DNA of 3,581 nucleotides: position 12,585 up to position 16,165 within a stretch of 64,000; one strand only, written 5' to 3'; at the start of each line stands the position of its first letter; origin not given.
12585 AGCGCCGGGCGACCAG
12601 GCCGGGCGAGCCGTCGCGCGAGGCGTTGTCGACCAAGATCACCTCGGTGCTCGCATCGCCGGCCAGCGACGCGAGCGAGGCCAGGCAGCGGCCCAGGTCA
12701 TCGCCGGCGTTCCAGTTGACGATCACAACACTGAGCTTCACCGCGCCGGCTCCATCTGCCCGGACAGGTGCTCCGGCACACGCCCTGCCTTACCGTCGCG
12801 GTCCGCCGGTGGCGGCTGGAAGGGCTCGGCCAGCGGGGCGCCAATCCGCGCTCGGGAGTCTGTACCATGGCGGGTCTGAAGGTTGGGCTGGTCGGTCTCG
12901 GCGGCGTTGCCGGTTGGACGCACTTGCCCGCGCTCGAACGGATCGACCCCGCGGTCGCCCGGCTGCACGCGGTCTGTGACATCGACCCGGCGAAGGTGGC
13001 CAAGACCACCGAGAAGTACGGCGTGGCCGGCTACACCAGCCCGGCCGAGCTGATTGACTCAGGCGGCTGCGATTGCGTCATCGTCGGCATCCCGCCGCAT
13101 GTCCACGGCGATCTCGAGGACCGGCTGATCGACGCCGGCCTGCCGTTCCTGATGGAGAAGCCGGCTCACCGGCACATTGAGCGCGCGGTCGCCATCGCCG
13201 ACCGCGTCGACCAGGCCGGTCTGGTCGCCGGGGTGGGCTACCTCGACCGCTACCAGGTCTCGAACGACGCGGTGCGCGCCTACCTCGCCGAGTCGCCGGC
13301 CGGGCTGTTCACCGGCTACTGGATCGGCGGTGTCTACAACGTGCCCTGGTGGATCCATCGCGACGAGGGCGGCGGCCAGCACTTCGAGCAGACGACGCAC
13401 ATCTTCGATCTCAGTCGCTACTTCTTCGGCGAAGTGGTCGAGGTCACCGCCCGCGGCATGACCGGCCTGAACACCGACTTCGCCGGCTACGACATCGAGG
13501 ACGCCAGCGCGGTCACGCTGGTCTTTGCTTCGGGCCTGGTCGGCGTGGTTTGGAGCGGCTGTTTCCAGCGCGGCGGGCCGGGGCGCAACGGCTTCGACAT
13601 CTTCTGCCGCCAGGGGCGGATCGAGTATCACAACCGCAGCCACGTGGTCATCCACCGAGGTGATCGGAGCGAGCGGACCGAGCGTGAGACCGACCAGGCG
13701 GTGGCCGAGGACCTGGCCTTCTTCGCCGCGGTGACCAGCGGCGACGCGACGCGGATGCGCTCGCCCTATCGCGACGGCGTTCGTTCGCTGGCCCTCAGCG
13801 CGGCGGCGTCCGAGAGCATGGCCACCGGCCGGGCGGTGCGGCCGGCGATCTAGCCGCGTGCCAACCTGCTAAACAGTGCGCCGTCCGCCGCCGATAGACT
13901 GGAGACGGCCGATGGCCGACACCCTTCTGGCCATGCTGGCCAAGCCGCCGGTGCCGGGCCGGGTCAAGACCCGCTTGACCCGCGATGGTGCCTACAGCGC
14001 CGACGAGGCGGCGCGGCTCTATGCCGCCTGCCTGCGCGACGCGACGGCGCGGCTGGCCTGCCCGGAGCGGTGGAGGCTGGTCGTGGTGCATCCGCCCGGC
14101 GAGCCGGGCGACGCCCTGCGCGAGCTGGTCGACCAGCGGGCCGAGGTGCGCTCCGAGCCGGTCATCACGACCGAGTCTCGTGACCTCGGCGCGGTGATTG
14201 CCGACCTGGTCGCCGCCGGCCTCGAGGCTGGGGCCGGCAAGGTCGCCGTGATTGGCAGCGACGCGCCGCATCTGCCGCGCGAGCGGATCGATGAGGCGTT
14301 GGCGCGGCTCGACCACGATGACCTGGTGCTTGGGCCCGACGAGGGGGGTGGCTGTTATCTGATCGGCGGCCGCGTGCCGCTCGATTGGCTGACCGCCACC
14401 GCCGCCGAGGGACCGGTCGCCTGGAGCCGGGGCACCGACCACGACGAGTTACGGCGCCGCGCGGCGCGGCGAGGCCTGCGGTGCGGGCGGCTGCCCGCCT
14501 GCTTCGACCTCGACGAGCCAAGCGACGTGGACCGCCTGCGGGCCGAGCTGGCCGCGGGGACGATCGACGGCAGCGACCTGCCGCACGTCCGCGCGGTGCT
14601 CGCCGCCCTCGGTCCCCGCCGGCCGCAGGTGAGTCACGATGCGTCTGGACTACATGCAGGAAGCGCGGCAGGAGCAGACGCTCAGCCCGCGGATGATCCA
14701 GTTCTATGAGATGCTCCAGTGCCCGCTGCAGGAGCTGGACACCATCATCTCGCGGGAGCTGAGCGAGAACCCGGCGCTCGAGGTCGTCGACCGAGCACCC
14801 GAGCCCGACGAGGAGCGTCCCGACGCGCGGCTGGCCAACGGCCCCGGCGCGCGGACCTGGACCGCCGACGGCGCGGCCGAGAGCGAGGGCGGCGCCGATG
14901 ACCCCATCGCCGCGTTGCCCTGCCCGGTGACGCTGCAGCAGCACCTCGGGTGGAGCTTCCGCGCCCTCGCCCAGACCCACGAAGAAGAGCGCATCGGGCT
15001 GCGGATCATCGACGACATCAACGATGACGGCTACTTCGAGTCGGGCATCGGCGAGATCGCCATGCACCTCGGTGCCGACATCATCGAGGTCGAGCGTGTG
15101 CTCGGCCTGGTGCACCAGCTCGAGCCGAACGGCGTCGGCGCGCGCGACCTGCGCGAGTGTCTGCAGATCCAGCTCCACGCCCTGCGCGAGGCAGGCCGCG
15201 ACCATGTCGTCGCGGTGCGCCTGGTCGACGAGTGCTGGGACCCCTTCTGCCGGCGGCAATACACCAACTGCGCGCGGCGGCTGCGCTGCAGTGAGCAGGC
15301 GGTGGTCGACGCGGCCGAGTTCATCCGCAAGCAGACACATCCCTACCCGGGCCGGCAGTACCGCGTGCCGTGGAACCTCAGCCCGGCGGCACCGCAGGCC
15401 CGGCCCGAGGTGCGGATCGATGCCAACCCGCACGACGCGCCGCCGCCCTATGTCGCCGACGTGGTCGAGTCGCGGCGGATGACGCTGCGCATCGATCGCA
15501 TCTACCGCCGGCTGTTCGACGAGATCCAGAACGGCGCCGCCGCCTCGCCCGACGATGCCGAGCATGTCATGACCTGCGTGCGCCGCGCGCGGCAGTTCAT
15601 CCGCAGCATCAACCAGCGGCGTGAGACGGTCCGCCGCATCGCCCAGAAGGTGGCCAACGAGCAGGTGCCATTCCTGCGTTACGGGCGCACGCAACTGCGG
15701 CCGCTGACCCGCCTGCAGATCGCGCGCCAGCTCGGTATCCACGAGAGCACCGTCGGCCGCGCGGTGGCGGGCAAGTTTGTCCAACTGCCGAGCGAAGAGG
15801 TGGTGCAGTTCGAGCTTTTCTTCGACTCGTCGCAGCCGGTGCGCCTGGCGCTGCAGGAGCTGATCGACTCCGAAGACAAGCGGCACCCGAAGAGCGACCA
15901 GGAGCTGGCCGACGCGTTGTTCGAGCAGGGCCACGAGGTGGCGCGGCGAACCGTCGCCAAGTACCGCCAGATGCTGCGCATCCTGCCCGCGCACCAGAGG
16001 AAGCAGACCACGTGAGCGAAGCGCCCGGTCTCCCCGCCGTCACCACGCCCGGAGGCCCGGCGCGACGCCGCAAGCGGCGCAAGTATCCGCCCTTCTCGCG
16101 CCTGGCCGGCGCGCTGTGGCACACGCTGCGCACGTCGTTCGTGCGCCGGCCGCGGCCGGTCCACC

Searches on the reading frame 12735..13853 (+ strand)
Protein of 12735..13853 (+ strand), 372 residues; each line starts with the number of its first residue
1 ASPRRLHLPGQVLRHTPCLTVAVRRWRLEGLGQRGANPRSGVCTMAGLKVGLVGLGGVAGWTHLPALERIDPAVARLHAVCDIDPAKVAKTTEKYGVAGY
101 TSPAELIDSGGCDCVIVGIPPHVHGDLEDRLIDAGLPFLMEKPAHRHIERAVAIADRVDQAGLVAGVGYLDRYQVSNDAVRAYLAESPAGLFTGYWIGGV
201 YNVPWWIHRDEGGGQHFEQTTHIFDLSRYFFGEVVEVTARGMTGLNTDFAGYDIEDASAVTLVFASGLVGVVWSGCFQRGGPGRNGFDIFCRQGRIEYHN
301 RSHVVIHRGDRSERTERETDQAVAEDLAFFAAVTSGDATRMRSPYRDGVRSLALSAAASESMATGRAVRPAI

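Call 49: search_protein_families(library=pfam, proteins=[window:12735-13853:+], max_evalue=0.0001)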
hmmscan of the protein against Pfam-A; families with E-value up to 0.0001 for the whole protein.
window:12735-13853:+ (372 aa): 3 families
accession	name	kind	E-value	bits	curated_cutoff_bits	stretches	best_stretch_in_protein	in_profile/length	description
PF01408.29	GFO_IDH_MocA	-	1.2e-18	68.4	24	1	48-169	1-120/120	Oxidoreductase family, NAD-binding Rossmann fold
PF22725.1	GFO_IDH_MocA_C3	-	1.4e-14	54.6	27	1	198-297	29-124/124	GFO/IDH/MocA C-terminal domain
PF02894.22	GFO_IDH_MocA_C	-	7.6e-07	29.6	22.9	1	205-368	32-216/218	Oxidoreductase family, C-terminal alpha/beta domain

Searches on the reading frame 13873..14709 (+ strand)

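Call 50: search_protein_families(library=pfam, proteins=[window:13873-14709:+], max_evalue=0.0001)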
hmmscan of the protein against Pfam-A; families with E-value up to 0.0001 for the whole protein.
window:13873-14709:+ (278 aa): 1 family
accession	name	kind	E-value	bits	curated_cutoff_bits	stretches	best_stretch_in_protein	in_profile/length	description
PF09837.15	DUF2064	-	2e-17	63.6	25.8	1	65-169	9-108/120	Uncharacterized protein conserved in bacteria (DUF2064)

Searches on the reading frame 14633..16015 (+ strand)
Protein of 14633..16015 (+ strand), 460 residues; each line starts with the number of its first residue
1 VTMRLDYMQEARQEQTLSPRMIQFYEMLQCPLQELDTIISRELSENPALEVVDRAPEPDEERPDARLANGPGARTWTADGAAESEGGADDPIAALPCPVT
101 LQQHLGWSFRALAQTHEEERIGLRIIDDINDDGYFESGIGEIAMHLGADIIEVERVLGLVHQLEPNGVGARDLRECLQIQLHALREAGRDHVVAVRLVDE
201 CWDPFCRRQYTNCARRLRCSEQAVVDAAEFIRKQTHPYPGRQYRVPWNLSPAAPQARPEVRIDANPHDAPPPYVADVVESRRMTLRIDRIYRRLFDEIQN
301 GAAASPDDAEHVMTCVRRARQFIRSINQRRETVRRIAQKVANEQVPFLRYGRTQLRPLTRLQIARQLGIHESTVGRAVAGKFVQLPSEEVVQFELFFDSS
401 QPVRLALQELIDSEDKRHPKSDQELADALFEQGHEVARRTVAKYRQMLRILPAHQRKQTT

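Call 49: search_protein_families(library=pfam, proteins=[window:14633-16015:+], max_evalue=0.0001)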
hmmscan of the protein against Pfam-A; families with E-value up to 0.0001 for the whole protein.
window:14633-16015:+ (460 aa): 3 families
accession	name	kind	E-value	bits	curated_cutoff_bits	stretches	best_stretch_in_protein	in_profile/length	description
PF04552.19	Sigma54_DBD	-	3.3e-36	124.9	22.8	1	312-458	4-160/160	Sigma-54, DNA binding domain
PF04963.19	Sigma54_CBD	-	2.1e-34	119.3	22.9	1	99-288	10-182/185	Sigma-54 factor, core binding domain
PF00309.25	Sigma54_AID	-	1.5e-11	44.4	23.8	1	9-51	4-46/46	Sigma-54 factor, Activator interacting domain (AID)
